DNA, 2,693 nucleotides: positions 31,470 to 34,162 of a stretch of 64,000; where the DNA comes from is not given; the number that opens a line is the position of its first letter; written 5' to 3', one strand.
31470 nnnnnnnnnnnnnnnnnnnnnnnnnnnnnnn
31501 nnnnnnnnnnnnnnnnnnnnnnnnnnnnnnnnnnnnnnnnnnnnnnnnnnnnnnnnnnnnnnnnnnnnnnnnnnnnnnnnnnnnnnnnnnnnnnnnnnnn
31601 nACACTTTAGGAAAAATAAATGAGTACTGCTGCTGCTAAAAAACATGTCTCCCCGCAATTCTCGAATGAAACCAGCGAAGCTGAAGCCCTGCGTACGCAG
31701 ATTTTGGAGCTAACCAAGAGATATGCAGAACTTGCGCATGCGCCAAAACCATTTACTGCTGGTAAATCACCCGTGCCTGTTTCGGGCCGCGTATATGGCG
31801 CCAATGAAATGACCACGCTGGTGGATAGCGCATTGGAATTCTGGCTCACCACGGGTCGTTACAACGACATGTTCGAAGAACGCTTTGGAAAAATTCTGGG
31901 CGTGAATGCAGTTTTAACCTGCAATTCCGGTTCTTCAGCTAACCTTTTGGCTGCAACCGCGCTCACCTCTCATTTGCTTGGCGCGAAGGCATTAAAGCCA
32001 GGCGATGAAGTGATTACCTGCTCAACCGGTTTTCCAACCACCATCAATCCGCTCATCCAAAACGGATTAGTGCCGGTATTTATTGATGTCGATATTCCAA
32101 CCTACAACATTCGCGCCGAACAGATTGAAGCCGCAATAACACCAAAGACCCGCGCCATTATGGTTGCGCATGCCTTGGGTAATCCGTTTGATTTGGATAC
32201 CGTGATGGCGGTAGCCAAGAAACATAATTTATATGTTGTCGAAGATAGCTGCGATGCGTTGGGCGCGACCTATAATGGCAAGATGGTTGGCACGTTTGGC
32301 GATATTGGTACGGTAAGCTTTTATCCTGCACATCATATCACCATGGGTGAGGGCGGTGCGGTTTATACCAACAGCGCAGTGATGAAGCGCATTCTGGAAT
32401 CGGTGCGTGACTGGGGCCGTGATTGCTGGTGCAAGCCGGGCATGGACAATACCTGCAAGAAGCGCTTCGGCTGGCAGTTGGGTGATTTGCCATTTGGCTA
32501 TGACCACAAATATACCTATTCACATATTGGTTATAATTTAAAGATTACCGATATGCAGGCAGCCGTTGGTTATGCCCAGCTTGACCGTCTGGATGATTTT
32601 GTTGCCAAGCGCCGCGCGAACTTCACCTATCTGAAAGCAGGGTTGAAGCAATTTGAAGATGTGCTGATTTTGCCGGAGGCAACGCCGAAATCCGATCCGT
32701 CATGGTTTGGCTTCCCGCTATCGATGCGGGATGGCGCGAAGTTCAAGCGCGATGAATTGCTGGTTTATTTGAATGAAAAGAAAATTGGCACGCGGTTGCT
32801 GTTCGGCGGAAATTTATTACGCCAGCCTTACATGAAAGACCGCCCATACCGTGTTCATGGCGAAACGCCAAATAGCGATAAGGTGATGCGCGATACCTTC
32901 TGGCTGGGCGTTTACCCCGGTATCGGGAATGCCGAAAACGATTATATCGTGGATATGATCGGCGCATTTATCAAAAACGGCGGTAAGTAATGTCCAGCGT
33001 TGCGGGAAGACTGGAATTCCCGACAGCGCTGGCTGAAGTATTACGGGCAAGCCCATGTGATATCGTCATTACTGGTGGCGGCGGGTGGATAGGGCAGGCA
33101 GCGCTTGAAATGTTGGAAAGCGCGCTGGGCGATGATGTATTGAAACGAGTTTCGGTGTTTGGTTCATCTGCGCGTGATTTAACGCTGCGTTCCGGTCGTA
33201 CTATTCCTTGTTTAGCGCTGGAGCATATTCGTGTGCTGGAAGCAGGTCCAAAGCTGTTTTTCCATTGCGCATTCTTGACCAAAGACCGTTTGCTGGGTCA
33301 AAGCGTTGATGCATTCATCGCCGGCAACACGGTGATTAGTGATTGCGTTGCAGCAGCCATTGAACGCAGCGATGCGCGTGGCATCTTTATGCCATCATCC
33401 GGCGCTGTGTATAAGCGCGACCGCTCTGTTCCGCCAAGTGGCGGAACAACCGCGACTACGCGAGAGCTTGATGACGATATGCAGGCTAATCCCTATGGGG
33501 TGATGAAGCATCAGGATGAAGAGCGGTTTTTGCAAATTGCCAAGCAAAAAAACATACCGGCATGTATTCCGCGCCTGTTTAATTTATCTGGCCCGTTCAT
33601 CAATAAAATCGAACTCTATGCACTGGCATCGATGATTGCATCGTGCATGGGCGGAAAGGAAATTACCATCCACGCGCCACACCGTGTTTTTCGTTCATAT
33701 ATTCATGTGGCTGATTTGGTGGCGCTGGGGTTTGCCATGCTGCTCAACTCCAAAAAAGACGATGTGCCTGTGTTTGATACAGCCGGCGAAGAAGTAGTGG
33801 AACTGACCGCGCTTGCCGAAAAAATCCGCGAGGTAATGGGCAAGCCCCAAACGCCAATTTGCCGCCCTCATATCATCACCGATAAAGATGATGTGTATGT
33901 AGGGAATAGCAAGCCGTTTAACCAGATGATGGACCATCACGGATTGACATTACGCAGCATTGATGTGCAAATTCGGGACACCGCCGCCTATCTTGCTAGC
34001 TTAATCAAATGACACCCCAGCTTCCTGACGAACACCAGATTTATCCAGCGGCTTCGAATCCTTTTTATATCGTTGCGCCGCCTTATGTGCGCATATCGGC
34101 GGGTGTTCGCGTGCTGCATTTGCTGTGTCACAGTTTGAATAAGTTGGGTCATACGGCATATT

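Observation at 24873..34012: CDP-3,6-dideoxyhexose arm (rfbF-rfbG-rfbH) joined to an acetolactate-synthase-like ThDP enzyme, a DHQ-synthase-family enzyme and an aldolase-like protein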

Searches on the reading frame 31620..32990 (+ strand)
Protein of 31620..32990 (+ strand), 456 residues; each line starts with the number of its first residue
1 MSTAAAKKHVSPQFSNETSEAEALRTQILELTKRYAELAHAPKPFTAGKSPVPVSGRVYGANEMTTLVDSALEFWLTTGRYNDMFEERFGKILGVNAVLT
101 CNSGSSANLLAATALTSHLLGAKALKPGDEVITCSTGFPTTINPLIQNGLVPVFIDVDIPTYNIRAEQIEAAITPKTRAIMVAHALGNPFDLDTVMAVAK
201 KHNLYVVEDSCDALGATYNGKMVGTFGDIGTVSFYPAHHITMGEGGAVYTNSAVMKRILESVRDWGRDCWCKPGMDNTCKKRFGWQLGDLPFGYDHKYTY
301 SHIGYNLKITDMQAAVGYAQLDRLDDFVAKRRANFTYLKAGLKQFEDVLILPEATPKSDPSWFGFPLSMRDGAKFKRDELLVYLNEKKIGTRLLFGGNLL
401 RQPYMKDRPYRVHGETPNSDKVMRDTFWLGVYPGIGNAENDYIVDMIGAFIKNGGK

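Call 3: search_protein_families(library=pfam, proteins=[window:31620-32990:+])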
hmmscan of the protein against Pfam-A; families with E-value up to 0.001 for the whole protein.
window:31620-32990:+ (456 aa): 5 families
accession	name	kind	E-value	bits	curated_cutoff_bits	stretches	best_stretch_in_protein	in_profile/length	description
PF01041.23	DegT_DnrJ_EryC1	-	1.7e-100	337.2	19.8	1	63-447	7-359/360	DegT/DnrJ/EryC1/StrS aminotransferase family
PF01053.26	Cys_Met_Meta_PP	-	2.7e-06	26.6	27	1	82-213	54-177/381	Cys/Met metabolism PLP-dependent enzyme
PF00266.25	Aminotran_5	-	1.7e-05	24.4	21.5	1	95-215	58-181/371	Aminotransferase class-V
PF01212.27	Beta_elim_lyase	-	5.2e-05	23.1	27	1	85-216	37-175/288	Beta-eliminating lyase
PF00155.27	Aminotran_1_2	-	6.2e-05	22.8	19.7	1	84-210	46-186/361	Aminotransferase class I and II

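Call 4: search_protein_families(library=ncbifam, proteins=[window:31620-32990:+])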
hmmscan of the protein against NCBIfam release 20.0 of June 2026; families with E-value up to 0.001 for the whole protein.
window:31620-32990:+ (456 aa): 21 families
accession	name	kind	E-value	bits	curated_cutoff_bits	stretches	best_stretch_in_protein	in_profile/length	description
NF011936.0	PRK15407.1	equivalog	3.6e-220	731.1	423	1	18-452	3-437/440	lipopolysaccharide biosynthesis protein RfbH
TIGR03588.1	PseC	equivalog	5.4e-58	196.7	423.5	1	73-447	23-376/380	UDP-4-amino-4,6-dideoxy-N-acetyl-beta-L-altrosamine transaminase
TIGR04181.1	NHT_00031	hypoth_equivalog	7.6e-51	173.1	420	2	62-255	11-213/359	LegC family aminotransferase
NF008687.0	PRK11706.1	equivalog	1.3e-50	172.3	375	1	78-451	29-374/375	dTDP-4-amino-4,6-dideoxygalactose transaminase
NF008658.2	PRK11658.1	equivalog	1.3e-44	152.4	631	1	53-448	6-374/379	UDP-4-amino-4-deoxy-L-arabinose aminotransferase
TIGR02379.1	ECA_wecE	subfamily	8.9e-42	143.2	434.85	1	124-448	67-372/376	dTDP-4-amino-4,6-dideoxy-D-glucose transaminase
TIGR04427.1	PLP_DesI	equivalog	1.3e-34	119.9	650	2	74-268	45-230/390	dTDP-4-dehydro-6-deoxyglucose aminotransferase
NF006488.0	PRK08912.1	equivalog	2.7e-08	33.2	498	1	111-204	96-193/387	aminotransferase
NF004770.0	PRK06108.1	subfamily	2.1e-07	30.1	422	1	86-211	87-211/396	pyridoxal phosphate-dependent aminotransferase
NF005817.0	PRK07683.1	equivalog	8.7e-07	28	575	1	124-210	109-201/387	aminotransferase A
NF005816.0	PRK07682.1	equivalog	8.9e-07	27.9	620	1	124-213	110-206/390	aminotransferase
NF006096.0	PRK08248.1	equivalog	1.9e-06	26.8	726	1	82-210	66-186/431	homocysteine synthase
TIGR01326.1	OAH_OAS_sulfhy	subfamily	7.5e-06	24.9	495.1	1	82-210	59-179/418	O-acetylhomoserine aminocarboxypropyltransferase/cysteine synthase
NF006569.0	PRK09082.1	subfamily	1.6e-05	24.2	420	1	99-209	94-202/386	methionine aminotransferase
NF005695.0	PRK07503.1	equivalog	2.5e-05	23.1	666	1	83-217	68-194/403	methionine gamma-lyase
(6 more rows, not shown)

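Call 74: search_solved_structures(query=window:31620-32990:+, max_evalue=1e-30, show_alignments=1)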
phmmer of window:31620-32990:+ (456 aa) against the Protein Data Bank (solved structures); distinct sequences matched with E-value up to 1e-30: 25.
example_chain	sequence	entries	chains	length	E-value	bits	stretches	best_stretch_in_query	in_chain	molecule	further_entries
3bcx_A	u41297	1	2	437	3.1e-196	655.9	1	21-450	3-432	CDP-6-deoxy-L-threo-D-glycero-4-hexulose-3-dehydrase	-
3bb8_A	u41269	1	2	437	5.6e-195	651.8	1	21-450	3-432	CDP-4-keto-6-deoxy-D-glucose-3-dehydrase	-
2gms_A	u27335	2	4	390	6.7e-52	180.1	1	75-432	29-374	Putative pyridoxamine 5-phosphate-dependent dehydrase, Wbdk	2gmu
3b8x_A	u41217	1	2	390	5.8e-51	177.1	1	75-432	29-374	Pyridoxamine 5-phosphate-dependent dehydrase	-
2r0t_A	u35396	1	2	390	9.4e-51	176.4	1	75-432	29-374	Pyridoxamine 5-phosphate-dependent dehydrase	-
3gr9_A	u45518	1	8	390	2e-50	175.3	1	75-432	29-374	ColD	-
7b0m_AAA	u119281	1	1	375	2.4e-48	168.4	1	73-255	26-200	Sugar aminotransferase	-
9wvy_A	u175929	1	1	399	3.6e-48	167.8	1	58-360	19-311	Putative NDP-4-keto-6-deoxyglucose-3-dehydratase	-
3bn1_A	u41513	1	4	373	2.8e-45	158.3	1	62-266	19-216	Perosamine synthetase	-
3dr7_A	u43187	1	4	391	3.2e-45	158.1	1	61-266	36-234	Putative perosamine synthetase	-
3dr4_A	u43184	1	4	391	4.5e-45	157.6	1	62-266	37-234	Putative perosamine synthetase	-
7b0d_A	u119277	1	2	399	1.3e-43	152.8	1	70-267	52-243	Glutamine--scyllo-inositol transaminase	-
3frk_A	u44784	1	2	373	1.7e-43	152.5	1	75-266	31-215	QdtB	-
7l7x_AAA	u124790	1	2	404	2.2e-36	129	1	70-338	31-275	DegT/DnrJ/EryC1/StrS aminotransferase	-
5k8b_A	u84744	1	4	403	1.3e-35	126.4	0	105-268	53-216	8-amino-3,8-dideoxy-alpha-D-manno-octulosonate transaminase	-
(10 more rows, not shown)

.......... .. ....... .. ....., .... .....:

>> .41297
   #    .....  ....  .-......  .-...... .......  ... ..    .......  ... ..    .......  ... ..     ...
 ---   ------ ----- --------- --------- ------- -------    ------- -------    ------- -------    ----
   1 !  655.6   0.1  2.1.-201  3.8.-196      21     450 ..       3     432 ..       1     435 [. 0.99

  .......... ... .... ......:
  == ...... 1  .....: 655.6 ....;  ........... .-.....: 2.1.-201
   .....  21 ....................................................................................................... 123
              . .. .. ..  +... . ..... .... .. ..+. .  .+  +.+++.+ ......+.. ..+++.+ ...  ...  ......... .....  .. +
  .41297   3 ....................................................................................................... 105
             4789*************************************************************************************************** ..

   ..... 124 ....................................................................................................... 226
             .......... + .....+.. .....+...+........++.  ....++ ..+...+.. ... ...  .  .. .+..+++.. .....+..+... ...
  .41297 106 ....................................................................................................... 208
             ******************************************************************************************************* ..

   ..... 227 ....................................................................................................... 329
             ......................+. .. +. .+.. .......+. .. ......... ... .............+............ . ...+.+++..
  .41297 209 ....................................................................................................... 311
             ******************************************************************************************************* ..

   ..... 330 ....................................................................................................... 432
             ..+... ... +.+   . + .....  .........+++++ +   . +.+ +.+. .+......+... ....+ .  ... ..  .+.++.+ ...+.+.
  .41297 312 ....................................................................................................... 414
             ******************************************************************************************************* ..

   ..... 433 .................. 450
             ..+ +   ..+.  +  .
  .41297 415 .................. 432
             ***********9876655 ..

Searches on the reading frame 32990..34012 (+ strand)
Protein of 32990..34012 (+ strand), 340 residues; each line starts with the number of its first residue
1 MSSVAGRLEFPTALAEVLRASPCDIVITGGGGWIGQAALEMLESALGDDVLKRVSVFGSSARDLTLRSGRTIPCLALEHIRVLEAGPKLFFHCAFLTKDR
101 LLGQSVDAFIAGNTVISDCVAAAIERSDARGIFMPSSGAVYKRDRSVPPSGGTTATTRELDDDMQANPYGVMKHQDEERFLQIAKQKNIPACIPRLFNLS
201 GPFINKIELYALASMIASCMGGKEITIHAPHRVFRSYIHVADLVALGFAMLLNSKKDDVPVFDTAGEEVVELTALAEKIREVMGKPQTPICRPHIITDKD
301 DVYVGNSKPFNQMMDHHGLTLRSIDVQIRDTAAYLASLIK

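Call 3: search_protein_families(library=pfam, proteins=[window:32990-34012:+])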
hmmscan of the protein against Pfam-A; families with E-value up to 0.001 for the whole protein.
window:32990-34012:+ (340 aa): 2 families
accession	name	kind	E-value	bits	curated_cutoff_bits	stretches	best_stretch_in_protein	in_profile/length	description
PF01370.27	Epimerase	-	2.7e-19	70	20.9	1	25-256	1-230/240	NAD dependent epimerase/dehydratase family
PF16363.11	GDP_Man_Dehyd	-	1.2e-06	28.7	27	1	166-269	150-255/332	GDP-mannose 4,6 dehydratase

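Call 4: search_protein_families(library=ncbifam, proteins=[window:32990-34012:+])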
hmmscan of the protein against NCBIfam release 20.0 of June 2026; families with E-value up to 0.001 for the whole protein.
window:32990-34012:+ (340 aa): 3 families
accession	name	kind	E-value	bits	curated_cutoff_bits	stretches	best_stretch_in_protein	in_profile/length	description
NF047837.1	UDPAcbARedWbcJ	equivalog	6.8e-05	21.9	500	1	165-282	99-214/372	UDP-2-acetamido-2,6-beta-L-arabino-hexul-4-ose reductase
TIGR01179.1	galE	equivalog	8.4e-05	21.5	262.3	0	121-202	105-179/332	UDP-glucose 4-epimerase GalE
TIGR01181.1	dTDP_gluc_dehyt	equivalog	0.00014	21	365.1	0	155-289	137-267/321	dTDP-glucose 4,6-dehydratase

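Call 75: search_solved_structures(query=window:32990-34012:+, max_evalue=0.001)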
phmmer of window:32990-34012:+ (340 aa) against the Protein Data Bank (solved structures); distinct sequences matched with E-value up to 0.001: 2.
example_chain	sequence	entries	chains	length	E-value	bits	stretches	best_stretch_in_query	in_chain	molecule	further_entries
4zrm_A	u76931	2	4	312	2.6e-08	36.6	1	22-294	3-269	UDP-glucose 4-epimerase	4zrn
4m55_A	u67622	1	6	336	0.00051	22.5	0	169-261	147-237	UDP-glucuronic acid decarboxylase 1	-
